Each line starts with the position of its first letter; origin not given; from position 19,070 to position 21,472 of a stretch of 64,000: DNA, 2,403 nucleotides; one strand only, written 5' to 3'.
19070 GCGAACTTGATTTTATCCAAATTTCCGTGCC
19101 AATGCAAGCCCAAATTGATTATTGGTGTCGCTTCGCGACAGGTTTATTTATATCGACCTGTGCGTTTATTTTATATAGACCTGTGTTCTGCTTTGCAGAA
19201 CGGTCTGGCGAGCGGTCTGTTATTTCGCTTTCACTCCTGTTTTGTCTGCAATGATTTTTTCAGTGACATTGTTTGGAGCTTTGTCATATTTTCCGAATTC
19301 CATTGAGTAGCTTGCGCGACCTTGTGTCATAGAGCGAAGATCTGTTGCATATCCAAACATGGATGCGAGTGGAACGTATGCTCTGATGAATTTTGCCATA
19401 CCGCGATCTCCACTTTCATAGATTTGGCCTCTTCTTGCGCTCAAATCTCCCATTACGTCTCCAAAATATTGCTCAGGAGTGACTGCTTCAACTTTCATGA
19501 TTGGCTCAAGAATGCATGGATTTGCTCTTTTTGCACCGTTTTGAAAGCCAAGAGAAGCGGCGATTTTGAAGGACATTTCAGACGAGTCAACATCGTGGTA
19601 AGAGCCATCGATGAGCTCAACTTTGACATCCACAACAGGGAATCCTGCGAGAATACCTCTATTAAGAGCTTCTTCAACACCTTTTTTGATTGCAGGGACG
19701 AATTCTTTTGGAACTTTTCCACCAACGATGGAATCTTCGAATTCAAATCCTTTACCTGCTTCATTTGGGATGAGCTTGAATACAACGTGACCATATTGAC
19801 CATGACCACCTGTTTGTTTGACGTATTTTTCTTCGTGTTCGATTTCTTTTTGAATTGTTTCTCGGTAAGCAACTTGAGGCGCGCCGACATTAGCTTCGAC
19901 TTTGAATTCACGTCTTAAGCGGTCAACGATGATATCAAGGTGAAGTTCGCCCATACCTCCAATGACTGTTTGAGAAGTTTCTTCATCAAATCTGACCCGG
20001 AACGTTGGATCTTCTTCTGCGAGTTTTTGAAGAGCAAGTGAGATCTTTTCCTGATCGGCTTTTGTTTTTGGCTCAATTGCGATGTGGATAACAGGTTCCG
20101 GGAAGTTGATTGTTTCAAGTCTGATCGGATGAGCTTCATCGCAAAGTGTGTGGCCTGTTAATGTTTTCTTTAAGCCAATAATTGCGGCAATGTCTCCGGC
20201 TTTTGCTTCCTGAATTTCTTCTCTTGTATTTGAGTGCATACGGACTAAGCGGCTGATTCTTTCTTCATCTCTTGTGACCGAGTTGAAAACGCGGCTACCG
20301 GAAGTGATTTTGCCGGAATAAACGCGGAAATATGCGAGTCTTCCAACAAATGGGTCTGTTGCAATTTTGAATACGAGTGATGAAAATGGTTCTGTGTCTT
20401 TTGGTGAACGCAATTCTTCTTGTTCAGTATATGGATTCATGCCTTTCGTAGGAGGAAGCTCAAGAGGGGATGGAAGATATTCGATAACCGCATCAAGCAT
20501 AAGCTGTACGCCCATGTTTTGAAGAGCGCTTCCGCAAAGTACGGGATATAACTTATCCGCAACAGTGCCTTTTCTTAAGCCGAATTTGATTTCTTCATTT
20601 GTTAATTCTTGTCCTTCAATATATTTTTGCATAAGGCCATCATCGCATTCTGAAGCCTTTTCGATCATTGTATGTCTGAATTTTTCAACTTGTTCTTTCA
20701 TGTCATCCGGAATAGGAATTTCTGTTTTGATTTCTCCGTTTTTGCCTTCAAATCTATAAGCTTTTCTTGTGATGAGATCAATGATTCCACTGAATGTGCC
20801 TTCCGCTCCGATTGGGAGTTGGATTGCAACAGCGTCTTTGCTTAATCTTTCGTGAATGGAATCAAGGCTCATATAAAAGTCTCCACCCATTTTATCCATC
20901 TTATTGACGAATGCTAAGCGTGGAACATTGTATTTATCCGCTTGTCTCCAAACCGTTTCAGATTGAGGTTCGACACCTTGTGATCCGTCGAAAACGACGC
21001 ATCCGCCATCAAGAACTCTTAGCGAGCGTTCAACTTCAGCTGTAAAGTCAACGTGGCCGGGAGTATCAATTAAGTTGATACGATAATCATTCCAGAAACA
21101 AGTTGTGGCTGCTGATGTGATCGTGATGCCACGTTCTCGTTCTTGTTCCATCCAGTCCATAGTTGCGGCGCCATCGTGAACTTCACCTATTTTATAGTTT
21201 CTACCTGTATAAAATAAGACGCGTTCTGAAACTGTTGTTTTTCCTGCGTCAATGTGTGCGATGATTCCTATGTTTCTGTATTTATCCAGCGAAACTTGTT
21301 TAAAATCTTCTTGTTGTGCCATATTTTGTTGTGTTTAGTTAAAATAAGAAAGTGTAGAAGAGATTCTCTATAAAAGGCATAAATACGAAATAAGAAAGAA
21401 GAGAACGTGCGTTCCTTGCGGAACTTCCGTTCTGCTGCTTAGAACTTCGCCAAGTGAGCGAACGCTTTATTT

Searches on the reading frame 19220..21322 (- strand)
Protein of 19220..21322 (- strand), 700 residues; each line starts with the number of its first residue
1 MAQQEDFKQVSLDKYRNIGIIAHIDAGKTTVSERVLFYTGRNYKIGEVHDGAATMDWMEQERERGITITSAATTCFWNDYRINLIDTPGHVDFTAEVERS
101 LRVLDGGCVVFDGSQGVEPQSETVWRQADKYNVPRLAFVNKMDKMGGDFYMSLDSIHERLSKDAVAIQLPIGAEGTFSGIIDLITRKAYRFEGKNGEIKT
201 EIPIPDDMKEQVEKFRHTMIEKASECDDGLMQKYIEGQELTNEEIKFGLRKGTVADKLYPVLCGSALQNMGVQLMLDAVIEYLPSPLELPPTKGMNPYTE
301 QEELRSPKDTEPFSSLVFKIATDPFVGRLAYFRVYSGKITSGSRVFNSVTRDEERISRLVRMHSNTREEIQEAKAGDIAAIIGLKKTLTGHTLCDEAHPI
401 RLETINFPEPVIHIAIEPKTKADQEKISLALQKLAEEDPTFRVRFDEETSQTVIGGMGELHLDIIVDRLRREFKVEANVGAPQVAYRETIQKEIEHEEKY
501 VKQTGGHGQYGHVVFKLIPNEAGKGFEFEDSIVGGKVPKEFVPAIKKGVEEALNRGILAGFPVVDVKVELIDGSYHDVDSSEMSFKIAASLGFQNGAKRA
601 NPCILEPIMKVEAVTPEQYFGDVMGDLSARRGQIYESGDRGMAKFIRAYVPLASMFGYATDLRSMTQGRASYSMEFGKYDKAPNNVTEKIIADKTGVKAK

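Call 71: find_homologous_proteins(query=window:19220-21322:-, max_evalue=1e-100)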
Query window:19220-21322:- (700 aa): 8000 proteins with E <= 1e-100 among 8000 candidates; the best 120 are listed.
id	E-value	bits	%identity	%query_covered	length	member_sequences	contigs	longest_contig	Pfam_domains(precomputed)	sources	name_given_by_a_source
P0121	0.0e+0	1568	99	100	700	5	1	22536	PF00679.31,PF14492.13,PF00009.34,PF03764.25,PF16658.12,PF03144.32,PF22042.3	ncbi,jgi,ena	ncbi:MAG: elongation factor G [Candidatus Gracilibacteria bacterium]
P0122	0.0e+0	1313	81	99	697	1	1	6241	PF00679.31,PF14492.13,PF00009.34,PF03764.25,PF16658.12,PF03144.32,PF22042.3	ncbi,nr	ncbi:elongation factor G [Candidatus Peregrinibacteria bacterium]|nr:elongation factor G [Candidatus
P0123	0.0e+0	1292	81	99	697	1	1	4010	PF00679.31,PF14492.13,PF00009.34,PF03764.25,PF16658.12,PF03144.32,PF22042.3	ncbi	-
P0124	0.0e+0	1291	81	99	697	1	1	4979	PF00679.31,PF14492.13,PF00009.34,PF03764.25,PF16658.12,PF03144.32,PF22042.3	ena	-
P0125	0.0e+0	1185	74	97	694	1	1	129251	PF00679.31,PF14492.13,PF00009.34,PF03764.25,PF16658.12,PF03144.32,PF22042.3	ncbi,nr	ncbi:elongation factor G [Candidatus Peregrinibacteria bacterium]|nr:elongation factor G [Candidatus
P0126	0.0e+0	1183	74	98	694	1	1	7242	PF00679.31,PF14492.13,PF00009.34,PF03764.25,PF16658.12,PF03144.32,PF22042.3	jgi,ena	-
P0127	0.0e+0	1179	73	98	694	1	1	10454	PF00679.31,PF14492.13,PF00009.34,PF03764.25,PF16658.12,PF03144.32,PF22042.3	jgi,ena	-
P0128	0.0e+0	1173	72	98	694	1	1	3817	PF00679.31,PF14492.13,PF00009.34,PF03764.25,PF16658.12,PF03144.32,PF22042.3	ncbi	-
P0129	0.0e+0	1172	73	98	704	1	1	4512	PF00679.31,PF14492.13,PF00009.34,PF03764.25,PF16658.12,PF03144.32,PF22042.3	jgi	jgi:elongation factor G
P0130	0.0e+0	1169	72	98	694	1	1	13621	PF00679.31,PF14492.13,PF00009.34,PF03764.25,PF16658.12,PF03144.32,PF22042.3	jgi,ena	-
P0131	0.0e+0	1169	74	98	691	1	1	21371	PF00679.31,PF14492.13,PF00009.34,PF03764.25,PF16658.12,PF03144.32,PF22042.3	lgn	-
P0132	0.0e+0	1168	72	98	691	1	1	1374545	PF00679.31,PF14492.13,PF00009.34,PF03764.25,PF16658.12,PF03144.32,PF22042.3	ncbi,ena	-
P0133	0.0e+0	1166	73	98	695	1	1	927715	PF00679.31,PF14492.13,PF00009.34,PF03764.25,PF16658.12,PF03144.32,PF22042.3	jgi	jgi:elongation factor G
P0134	0.0e+0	1166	72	98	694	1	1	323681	PF00679.31,PF14492.13,PF00009.34,PF03764.25,PF16658.12,PF03144.32,PF22042.3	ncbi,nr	ncbi:elongation factor G [bacterium]|nr:elongation factor G [bacterium]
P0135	0.0e+0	1164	73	96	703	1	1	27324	PF00679.31,PF14492.13,PF00009.34,PF03764.25,PF16658.12,PF03144.32,PF22042.3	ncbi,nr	ncbi:elongation factor G [Candidatus Peregrinibacteria bacterium]|nr:elongation factor G [Candidatus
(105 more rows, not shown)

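Call 72: find_encoding_contigs(protein=P0121, flank=10000, max_places=1)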
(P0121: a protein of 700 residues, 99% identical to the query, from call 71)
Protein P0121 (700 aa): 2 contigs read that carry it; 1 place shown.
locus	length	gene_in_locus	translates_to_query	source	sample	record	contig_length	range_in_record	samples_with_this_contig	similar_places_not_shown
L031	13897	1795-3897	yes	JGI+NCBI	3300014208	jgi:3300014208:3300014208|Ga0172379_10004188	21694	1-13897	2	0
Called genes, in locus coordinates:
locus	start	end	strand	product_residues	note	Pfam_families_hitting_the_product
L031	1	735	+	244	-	PF04998:RNA_pol_Rpb1_5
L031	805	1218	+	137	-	PF00164:Ribosom_S12_S23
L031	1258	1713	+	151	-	PF00177:Ribosomal_S7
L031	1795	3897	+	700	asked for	PF00009:GTP_EFTU, PF03144:GTP_EFTU_D2, PF22042:EF-G_D2, PF14492:EFG_III, PF16658:RF3_C, PF03764:EFG_IV, PF00679:EFG_C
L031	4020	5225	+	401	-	PF00009:GTP_EFTU, PF03144:GTP_EFTU_D2, PF03143:GTP_EFTU_D3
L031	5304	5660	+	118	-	PF00338:Ribosomal_S10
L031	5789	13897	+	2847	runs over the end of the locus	PF06739:SBBP (faint), PF08450:SGL (weak), PF01436:NHL, PF17170:DUF5128, PF01436:NHL (weak), PF01436:NHL, PF25788:Ig_Rha78A_N, PF18884:TSP3_bac, +4 more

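Call 73: find_encoding_contigs(protein=P0122, flank=10000, max_places=1)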
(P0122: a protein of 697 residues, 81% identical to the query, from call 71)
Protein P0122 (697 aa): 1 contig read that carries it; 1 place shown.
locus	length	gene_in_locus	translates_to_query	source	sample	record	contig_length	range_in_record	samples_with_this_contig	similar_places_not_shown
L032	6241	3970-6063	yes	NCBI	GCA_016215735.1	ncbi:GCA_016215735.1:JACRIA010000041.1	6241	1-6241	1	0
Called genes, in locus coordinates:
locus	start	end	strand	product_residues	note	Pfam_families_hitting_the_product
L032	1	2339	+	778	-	PF04983:RNA_pol_Rpb1_3, PF05000:RNA_pol_Rpb1_4, PF04998:RNA_pol_Rpb1_5, PF01551:Peptidase_M23 (faint), PF21668:RPOC_hybrid (faint), PF05896:NQRA_N (faint), PF13375:RnfC_N (faint), PF25984:BSH_YknX (faint)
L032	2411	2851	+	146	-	PF00164:Ribosom_S12_S23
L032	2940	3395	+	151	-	PF00177:Ribosomal_S7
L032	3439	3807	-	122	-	PF05635:23S_rRNA_IVP, PF22296:bAvd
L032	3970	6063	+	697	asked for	PF00009:GTP_EFTU, PF03144:GTP_EFTU_D2, PF22042:EF-G_D2, PF14492:EFG_III, PF16658:RF3_C (weak), PF03764:EFG_IV, PF00679:EFG_C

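Call 74: find_encoding_contigs(protein=P0125, flank=10000, max_places=1)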
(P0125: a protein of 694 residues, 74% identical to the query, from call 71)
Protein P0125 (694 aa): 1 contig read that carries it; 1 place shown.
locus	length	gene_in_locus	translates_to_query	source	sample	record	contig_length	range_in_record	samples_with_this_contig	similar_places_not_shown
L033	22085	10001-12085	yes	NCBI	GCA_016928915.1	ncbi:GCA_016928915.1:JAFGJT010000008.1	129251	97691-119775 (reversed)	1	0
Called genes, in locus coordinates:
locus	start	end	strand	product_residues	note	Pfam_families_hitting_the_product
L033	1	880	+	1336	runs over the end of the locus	PF04563:RNA_pol_Rpb2_1, PF04561:RNA_pol_Rpb2_2, PF04565:RNA_pol_Rpb2_3, PF10385:RNA_pol_Rpb2_45, PF00562:RNA_pol_Rpb2_6, PF04560:RNA_pol_Rpb2_7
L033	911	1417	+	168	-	PF00436:SSB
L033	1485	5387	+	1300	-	PF04997:RNA_pol_Rpb1_1, PF00623:RNA_pol_Rpb1_2, PF04983:RNA_pol_Rpb1_3, PF05000:RNA_pol_Rpb1_4, PF04998:RNA_pol_Rpb1_5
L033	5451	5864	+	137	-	PF00164:Ribosom_S12_S23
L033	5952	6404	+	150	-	PF00177:Ribosomal_S7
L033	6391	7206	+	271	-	PF01479:S4 (weak), PF13275:S4_2 (faint), PF00849:PseudoU_synth_2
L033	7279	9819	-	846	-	PF00395:SLH, PF09826:Beta_propel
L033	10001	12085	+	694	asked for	PF00009:GTP_EFTU, PF03144:GTP_EFTU_D2, PF22042:EF-G_D2, PF14492:EFG_III, PF16658:RF3_C (weak), PF03764:EFG_IV, PF00679:EFG_C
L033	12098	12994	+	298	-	PF02353:CMAS (weak), PF01209:Ubie_methyltran, PF13489:Methyltransf_23, PF05175:MTS (weak), PF08241:Methyltransf_11, PF08242:Methyltransf_12, PF13649:Methyltransf_25, PF13847:Methyltransf_31, +3 more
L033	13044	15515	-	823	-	-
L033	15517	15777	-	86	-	-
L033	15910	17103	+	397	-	PF00009:GTP_EFTU, PF03144:GTP_EFTU_D2, PF03143:GTP_EFTU_D3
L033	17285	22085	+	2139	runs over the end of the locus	PF13205:Big_5 (weak), PF01835:MG2, PF17962:bMG6 (faint), PF07703:A2M_BRD, PF00207:A2M, PF17973:bMG10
